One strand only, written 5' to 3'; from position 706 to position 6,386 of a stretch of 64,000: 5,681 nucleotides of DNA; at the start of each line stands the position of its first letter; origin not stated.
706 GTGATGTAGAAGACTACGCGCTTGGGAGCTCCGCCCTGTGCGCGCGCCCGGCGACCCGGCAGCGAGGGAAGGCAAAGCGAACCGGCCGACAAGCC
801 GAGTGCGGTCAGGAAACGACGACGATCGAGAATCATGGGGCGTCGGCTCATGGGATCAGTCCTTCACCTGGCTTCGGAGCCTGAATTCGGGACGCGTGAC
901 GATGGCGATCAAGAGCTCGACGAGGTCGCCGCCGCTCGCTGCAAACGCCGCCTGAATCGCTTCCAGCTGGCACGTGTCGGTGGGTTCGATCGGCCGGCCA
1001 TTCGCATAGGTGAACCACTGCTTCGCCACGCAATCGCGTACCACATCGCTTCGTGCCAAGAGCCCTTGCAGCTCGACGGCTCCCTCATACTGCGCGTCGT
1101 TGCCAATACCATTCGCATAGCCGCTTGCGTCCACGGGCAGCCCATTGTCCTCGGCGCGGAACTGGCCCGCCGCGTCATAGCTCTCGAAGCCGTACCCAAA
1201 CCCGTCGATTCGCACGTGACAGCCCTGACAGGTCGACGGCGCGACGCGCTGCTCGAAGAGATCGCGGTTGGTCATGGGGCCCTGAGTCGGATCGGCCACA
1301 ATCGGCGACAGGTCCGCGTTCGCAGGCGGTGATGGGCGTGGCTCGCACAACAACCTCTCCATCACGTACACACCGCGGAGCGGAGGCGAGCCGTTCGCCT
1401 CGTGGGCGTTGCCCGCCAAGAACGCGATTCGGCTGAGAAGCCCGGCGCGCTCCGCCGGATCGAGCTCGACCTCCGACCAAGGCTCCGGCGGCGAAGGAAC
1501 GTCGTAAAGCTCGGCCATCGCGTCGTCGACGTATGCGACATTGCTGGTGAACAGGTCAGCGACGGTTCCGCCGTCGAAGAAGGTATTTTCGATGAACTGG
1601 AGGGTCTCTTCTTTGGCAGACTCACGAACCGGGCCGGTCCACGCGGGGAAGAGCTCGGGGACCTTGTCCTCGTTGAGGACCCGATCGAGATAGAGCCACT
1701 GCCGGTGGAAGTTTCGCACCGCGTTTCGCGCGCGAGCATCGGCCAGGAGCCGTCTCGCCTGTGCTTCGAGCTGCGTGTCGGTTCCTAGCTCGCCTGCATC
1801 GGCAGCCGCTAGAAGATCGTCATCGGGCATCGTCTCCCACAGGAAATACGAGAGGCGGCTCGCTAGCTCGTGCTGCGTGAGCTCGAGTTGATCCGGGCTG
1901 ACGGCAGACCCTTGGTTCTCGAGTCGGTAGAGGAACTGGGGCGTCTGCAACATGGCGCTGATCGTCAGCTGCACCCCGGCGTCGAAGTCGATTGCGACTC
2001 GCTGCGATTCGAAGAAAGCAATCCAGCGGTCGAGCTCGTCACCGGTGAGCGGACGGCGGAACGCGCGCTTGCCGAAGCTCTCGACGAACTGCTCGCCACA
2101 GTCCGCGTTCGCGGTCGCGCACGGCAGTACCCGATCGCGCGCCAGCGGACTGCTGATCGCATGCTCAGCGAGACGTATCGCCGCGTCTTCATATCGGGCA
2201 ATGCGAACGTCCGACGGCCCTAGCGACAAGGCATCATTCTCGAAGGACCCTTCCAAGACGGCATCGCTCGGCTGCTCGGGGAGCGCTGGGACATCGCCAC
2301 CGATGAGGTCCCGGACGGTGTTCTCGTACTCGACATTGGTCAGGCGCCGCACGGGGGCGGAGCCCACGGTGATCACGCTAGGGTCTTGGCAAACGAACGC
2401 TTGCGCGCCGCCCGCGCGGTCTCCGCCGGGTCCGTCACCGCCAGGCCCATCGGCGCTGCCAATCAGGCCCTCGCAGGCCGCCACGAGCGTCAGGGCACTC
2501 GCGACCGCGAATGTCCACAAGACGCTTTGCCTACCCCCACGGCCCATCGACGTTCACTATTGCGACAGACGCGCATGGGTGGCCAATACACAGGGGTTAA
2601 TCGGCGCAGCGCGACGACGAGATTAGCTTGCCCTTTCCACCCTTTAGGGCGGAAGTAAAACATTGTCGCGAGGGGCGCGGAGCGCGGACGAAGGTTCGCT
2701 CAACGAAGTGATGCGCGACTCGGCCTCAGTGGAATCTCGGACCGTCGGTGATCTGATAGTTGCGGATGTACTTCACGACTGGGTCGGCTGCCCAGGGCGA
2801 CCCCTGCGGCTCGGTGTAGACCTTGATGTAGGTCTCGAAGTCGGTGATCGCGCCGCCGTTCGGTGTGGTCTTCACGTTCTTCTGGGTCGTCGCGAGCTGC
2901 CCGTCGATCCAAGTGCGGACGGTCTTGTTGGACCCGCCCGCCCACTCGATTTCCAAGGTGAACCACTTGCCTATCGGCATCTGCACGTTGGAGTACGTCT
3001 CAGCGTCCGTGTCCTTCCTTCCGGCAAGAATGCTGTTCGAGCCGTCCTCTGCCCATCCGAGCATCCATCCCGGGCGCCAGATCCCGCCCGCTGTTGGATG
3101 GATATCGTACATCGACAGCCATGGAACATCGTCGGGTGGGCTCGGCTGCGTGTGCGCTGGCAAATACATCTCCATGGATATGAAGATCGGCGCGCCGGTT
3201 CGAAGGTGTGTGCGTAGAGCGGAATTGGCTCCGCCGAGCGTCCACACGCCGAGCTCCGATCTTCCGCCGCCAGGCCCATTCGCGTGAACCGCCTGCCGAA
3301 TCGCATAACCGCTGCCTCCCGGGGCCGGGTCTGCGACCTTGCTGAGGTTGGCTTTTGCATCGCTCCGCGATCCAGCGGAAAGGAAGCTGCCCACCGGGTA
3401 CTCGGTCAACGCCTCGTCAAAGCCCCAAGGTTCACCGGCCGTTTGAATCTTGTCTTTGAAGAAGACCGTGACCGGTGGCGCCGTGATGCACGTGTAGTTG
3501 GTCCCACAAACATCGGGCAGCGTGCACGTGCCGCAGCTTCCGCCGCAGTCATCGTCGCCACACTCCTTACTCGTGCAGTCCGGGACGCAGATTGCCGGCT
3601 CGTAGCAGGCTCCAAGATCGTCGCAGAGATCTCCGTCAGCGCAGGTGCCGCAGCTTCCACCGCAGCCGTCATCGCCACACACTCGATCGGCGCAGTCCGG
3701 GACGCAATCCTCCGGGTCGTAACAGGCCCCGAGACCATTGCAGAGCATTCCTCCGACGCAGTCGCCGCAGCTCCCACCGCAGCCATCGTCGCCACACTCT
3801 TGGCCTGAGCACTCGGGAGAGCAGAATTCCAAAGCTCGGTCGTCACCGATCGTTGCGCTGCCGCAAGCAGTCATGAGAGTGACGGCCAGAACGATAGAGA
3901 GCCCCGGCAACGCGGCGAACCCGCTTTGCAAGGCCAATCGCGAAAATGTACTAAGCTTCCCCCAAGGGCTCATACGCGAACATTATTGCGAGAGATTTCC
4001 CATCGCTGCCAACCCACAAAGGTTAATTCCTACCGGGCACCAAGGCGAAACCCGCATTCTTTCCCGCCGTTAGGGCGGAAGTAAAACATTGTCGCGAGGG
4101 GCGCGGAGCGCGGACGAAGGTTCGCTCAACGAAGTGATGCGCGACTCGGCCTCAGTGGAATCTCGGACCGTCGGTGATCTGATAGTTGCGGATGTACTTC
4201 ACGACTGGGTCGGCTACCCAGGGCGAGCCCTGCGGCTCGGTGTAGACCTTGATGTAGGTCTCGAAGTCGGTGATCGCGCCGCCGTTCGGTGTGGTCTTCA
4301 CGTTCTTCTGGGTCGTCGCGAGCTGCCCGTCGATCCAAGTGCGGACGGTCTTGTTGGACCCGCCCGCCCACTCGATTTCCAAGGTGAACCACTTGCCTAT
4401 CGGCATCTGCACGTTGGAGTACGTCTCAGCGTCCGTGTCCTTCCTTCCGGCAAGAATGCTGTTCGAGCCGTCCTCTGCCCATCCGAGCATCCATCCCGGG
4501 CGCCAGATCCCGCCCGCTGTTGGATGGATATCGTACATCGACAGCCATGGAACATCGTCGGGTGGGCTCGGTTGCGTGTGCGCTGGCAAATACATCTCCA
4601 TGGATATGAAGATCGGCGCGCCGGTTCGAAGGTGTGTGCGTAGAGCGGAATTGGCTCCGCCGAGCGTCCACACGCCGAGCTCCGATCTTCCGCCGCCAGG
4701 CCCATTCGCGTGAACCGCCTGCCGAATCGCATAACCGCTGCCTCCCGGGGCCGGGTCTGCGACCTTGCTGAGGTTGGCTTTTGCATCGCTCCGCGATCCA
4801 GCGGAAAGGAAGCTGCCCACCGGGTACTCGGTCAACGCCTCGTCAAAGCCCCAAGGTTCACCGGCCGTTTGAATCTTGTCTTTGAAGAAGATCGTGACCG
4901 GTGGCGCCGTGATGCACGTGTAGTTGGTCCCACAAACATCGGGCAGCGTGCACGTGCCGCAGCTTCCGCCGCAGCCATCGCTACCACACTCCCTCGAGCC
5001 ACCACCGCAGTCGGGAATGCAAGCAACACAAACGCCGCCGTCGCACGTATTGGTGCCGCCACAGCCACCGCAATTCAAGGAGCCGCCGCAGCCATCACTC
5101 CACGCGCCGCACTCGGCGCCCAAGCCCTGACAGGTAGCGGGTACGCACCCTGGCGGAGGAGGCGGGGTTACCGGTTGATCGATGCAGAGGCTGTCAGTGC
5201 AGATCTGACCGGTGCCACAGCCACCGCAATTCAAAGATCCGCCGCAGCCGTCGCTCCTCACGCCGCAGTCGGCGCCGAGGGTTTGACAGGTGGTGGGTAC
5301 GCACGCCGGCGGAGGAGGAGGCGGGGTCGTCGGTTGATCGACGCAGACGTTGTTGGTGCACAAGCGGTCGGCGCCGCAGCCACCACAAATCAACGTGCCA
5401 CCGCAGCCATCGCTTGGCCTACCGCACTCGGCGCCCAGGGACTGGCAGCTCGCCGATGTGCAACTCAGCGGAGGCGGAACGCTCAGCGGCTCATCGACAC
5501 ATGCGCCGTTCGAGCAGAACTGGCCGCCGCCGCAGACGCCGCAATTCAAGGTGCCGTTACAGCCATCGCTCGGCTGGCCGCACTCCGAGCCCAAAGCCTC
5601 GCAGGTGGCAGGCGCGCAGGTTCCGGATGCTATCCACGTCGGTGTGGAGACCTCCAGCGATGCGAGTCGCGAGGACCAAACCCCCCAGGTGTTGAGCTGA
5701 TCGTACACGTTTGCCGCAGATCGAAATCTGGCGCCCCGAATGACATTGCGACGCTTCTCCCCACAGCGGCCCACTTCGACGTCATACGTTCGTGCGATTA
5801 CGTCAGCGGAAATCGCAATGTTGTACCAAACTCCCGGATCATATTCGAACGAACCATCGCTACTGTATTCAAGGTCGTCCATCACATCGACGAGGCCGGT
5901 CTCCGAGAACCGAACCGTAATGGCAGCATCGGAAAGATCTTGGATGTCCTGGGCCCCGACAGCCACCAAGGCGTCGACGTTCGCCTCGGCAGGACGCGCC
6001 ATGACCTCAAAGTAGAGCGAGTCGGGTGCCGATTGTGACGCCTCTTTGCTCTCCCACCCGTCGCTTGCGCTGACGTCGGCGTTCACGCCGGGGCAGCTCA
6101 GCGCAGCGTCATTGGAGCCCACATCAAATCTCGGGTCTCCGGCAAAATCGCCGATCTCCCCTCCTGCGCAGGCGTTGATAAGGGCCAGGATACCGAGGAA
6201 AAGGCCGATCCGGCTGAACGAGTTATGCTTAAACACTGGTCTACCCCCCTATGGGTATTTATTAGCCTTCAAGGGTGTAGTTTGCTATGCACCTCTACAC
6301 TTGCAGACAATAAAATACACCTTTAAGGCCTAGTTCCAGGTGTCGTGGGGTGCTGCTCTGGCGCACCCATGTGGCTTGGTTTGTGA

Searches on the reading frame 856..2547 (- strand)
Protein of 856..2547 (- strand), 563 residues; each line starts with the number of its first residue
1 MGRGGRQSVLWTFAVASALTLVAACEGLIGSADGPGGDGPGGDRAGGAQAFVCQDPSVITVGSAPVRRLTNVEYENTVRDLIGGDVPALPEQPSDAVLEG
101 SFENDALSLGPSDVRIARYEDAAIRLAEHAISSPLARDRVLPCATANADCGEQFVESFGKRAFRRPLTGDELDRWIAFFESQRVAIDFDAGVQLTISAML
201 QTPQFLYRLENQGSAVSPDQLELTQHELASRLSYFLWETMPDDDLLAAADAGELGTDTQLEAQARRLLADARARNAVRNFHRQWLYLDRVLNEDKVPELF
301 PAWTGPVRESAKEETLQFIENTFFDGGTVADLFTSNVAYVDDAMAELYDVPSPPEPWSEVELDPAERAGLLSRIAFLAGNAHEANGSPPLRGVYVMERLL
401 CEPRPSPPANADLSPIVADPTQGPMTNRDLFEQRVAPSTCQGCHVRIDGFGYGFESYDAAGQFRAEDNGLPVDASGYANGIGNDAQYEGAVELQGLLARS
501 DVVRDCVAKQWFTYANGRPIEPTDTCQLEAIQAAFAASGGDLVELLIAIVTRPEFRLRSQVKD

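Call 25: search_protein_families(library=pfam, proteins=[window:856-2547:-], max_evalue=0.01)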
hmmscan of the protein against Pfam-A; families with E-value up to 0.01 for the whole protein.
window:856-2547:- (563 aa): 5 families
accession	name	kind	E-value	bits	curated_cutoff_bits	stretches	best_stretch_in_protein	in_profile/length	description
PF07631.16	PSD4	-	3.5e-40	137.9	23.3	1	223-350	1-128/128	Protein of unknown function (DUF1592)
PF07627.16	PSCyt3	-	1.7e-23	83.2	27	1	367-467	1-98/98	Protein of unknown function (DUF1588)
PF07637.16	PSD5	-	9e-21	74.4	34.2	1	150-210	1-62/62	Protein of unknown function (DUF1595)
PF07624.16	PSD2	-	7e-19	67.8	25.8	1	486-555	4-74/74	Protein of unknown function (DUF1585)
PF07626.16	PSD3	-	2.4e-15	57.2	23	1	67-131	1-64/65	Protein of unknown function (DUF1587)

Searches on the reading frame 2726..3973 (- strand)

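Call 25: search_protein_families(library=pfam, proteins=[window:2726-3973:-], max_evalue=0.01)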
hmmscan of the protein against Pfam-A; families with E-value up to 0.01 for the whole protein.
window:2726-3973:- (415 aa): 2 families
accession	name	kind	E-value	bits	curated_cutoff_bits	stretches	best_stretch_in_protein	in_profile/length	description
PF14099.13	Polysacc_lyase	-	7.9e-07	29.6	29.9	1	206-380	17-186/210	Polysaccharide lyase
PF06439.18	3keto-disac_hyd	-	0.0006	20.4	26.8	1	246-373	63-160/187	3-keto-disaccharide hydrolase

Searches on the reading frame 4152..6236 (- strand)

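Call 25: search_protein_families(library=pfam, proteins=[window:4152-6236:-], max_evalue=0.01)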
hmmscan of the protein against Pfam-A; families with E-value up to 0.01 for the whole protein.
window:4152-6236:- (694 aa): 2 families
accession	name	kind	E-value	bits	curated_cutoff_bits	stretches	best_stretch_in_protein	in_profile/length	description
PF14099.13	Polysacc_lyase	-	1.6e-06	28.6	29.9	1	485-659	17-186/210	Polysaccharide lyase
PF06439.18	3keto-disac_hyd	-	0.0011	19.5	26.8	1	525-652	63-160/187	3-keto-disaccharide hydrolase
